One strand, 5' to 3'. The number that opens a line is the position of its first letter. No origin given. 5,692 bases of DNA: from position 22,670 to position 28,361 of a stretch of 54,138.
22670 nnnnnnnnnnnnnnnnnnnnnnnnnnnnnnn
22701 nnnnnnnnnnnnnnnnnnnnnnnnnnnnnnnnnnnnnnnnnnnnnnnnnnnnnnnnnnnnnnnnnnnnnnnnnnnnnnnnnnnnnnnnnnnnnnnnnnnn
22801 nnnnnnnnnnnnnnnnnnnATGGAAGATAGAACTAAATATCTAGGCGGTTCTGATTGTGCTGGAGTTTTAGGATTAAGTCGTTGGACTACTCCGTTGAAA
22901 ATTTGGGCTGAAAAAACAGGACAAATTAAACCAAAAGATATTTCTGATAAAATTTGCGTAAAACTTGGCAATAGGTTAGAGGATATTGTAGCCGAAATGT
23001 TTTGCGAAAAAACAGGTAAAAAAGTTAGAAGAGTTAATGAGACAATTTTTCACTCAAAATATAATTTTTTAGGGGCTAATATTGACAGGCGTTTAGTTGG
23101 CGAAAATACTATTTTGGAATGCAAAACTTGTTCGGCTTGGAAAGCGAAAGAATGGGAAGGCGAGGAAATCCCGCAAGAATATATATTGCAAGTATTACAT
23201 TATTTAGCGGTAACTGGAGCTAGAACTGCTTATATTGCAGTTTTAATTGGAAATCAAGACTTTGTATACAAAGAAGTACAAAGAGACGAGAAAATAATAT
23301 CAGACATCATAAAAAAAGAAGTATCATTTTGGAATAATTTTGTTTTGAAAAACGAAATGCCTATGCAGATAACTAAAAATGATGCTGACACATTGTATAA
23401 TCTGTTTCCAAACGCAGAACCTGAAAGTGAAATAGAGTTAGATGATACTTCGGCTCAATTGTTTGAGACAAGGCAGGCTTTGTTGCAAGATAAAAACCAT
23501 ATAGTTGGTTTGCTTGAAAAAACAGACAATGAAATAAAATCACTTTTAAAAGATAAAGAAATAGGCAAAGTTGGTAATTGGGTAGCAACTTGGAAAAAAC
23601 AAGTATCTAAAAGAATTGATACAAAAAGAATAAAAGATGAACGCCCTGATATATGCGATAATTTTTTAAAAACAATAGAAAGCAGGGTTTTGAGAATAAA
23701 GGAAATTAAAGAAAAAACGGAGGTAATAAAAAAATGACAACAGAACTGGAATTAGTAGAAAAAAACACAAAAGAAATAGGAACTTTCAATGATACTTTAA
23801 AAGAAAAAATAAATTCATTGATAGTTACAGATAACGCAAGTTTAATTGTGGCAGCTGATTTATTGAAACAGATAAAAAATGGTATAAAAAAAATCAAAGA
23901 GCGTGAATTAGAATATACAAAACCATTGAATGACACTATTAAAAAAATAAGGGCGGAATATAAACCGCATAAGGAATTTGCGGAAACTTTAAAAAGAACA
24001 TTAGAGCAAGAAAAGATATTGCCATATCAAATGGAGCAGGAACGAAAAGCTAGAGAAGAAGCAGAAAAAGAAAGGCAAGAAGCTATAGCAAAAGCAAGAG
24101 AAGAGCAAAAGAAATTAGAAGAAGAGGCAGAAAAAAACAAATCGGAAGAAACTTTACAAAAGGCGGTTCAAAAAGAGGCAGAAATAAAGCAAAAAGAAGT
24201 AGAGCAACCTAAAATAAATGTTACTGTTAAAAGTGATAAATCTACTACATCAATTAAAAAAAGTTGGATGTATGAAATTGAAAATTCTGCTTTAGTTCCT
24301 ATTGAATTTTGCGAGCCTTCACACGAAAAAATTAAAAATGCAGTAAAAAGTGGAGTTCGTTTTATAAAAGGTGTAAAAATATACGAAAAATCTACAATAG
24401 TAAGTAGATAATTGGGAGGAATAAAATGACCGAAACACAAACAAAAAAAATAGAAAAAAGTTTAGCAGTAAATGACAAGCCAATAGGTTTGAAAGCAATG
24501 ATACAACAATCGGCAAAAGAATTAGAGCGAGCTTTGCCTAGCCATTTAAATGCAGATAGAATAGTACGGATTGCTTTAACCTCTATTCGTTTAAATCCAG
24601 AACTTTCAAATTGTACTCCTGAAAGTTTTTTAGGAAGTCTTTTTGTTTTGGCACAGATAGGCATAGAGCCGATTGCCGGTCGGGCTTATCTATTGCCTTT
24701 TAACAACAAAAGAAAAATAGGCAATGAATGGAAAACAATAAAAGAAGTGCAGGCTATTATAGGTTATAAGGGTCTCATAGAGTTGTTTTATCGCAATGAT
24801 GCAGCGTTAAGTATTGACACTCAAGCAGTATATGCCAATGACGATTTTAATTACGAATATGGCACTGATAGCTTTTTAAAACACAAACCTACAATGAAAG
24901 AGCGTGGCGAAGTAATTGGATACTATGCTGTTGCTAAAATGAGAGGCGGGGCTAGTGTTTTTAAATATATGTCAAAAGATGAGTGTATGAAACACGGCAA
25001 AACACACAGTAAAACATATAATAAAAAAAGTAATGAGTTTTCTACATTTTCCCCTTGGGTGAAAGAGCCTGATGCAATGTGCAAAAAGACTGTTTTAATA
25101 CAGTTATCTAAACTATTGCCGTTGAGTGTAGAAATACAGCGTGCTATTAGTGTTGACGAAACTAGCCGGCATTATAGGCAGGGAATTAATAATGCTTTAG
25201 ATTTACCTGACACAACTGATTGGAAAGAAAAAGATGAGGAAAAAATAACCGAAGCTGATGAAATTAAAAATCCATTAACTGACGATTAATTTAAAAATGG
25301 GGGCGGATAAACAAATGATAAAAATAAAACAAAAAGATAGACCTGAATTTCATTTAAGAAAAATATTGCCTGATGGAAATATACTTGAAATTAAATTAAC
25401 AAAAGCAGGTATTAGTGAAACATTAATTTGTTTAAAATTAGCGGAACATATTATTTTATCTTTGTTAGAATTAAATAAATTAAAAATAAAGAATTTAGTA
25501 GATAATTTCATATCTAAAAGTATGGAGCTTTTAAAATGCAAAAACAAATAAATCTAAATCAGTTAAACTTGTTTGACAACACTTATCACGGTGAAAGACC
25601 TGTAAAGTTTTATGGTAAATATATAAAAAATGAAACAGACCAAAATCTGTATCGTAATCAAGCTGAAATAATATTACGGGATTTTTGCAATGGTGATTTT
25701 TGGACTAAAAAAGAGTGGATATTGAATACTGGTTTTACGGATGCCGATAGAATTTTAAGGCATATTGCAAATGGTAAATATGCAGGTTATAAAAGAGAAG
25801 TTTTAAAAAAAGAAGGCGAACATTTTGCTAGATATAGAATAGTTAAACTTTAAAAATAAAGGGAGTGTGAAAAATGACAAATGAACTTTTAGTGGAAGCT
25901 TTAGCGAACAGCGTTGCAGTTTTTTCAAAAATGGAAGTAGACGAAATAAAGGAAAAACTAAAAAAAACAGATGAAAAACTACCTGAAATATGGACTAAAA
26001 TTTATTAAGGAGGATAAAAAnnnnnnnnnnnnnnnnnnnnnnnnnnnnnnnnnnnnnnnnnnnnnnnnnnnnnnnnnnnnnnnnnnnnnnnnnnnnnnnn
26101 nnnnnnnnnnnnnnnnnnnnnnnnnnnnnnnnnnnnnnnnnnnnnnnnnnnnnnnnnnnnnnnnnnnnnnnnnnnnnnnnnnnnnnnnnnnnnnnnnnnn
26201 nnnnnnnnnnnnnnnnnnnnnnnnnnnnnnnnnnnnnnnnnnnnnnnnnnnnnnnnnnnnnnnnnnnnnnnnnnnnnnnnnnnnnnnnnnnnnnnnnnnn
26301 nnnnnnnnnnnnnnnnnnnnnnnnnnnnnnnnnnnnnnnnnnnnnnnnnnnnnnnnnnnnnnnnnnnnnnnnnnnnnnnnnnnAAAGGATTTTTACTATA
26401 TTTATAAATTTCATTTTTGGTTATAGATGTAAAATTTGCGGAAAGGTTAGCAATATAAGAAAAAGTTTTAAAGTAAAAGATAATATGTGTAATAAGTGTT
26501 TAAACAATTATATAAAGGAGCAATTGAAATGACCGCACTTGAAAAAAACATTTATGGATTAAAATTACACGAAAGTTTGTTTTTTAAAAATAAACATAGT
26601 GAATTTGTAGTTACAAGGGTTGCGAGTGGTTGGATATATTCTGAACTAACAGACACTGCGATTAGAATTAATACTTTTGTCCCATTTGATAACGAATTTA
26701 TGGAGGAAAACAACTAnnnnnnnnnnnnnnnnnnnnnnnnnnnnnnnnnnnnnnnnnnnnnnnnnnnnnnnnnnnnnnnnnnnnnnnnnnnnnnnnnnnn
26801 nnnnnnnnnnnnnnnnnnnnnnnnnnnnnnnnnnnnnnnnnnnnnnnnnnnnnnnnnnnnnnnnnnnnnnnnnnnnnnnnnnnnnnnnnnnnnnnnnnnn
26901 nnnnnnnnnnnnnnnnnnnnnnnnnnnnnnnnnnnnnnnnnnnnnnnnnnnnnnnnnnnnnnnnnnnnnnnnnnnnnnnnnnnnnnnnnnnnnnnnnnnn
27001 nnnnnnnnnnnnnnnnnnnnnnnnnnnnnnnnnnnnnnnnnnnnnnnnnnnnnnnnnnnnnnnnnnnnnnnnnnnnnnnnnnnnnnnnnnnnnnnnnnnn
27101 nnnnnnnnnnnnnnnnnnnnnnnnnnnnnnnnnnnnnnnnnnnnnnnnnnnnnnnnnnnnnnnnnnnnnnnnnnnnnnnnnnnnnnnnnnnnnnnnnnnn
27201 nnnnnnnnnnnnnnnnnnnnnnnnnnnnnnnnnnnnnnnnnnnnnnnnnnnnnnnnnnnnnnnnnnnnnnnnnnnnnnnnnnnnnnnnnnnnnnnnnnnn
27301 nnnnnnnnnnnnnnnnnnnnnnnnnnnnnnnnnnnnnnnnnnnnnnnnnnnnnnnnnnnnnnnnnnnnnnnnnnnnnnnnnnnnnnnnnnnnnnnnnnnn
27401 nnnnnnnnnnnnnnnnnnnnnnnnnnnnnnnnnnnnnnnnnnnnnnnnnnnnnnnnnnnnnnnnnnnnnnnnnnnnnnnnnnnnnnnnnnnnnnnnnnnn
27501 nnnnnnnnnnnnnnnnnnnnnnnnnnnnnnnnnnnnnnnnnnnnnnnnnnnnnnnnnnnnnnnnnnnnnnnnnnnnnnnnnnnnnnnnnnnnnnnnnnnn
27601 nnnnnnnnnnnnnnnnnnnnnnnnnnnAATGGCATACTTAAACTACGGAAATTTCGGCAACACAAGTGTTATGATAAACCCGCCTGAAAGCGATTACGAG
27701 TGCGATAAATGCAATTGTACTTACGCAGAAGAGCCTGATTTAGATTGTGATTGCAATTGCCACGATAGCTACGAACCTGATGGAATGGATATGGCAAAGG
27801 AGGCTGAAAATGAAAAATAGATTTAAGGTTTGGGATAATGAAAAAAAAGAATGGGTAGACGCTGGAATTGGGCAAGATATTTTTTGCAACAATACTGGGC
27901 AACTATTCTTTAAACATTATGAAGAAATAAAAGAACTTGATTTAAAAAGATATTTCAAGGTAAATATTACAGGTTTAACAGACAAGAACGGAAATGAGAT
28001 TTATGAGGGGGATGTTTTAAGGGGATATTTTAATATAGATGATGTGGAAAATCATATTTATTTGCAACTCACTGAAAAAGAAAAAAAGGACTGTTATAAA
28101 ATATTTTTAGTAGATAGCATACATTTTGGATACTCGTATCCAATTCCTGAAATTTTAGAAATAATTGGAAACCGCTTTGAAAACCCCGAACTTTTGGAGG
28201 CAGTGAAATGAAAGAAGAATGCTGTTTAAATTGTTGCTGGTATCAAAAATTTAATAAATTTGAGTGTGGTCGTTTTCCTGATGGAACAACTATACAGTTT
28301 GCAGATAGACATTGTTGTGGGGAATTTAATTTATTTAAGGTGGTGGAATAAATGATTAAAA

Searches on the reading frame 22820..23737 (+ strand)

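Call 44: search_protein_families(library=phrogs, proteins=[window:22820-23737:+], max_evalue=0.0001)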
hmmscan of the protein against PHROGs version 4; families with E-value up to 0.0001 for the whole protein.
window:22820-23737:+ (305 aa): 3 families
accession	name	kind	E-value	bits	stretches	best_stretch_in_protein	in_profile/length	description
phrog_434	-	DNA, RNA and nucleotide metabolism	3e-92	310.7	1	2-300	62-368/372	RecE-like recombination exonuclease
phrog_149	-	DNA, RNA and nucleotide metabolism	1.7e-08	34.2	1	33-174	645-793/1242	exonuclease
phrog_1956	-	unknown function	8.9e-08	33.2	1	222-293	18-90/93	-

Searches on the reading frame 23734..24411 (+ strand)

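Call 44: search_protein_families(library=phrogs, proteins=[window:23734-24411:+], max_evalue=0.0001)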
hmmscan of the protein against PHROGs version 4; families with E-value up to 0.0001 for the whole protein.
window:23734-24411:+ (225 aa): 1 family
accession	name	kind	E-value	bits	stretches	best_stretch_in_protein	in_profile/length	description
phrog_10477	-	DNA, RNA and nucleotide metabolism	4.4e-14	54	1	32-205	40-213/243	exonuclease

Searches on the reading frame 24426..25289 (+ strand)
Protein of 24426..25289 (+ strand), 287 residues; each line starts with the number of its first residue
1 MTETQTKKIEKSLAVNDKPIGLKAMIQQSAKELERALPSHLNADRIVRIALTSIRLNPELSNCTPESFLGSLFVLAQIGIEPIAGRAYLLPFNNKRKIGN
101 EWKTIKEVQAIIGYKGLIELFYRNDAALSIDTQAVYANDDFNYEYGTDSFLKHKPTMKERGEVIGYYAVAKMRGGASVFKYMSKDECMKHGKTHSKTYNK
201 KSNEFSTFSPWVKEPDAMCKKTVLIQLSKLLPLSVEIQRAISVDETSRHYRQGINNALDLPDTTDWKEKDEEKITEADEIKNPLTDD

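Call 44: search_protein_families(library=phrogs, proteins=[window:24426-25289:+], max_evalue=0.0001)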
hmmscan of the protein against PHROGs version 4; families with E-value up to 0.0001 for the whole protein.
window:24426-25289:+ (287 aa): 2 families
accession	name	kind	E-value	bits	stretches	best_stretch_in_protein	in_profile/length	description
phrog_148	-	DNA, RNA and nucleotide metabolism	1.1e-75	256.6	1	1-277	6-265/387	RecT-like ssDNA annealing protein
phrog_34786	-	unknown function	5.4e-21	75.9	1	16-97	18-108/116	-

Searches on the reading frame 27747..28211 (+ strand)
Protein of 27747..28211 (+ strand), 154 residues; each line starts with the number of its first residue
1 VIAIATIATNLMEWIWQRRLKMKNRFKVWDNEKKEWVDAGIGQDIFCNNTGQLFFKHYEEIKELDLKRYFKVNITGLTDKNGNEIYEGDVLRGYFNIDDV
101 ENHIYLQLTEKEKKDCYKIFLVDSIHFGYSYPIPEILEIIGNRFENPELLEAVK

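Call 85: search_protein_families(library=pfam, proteins=[window:27747-28211:+], max_evalue=0.001)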
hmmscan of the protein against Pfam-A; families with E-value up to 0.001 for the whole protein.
window:27747-28211:+ (154 aa): 1 family
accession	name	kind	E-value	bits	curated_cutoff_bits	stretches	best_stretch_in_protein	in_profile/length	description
PF09643.15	YopX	-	5.3e-12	46.3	22.4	1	26-151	2-128/128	YopX protein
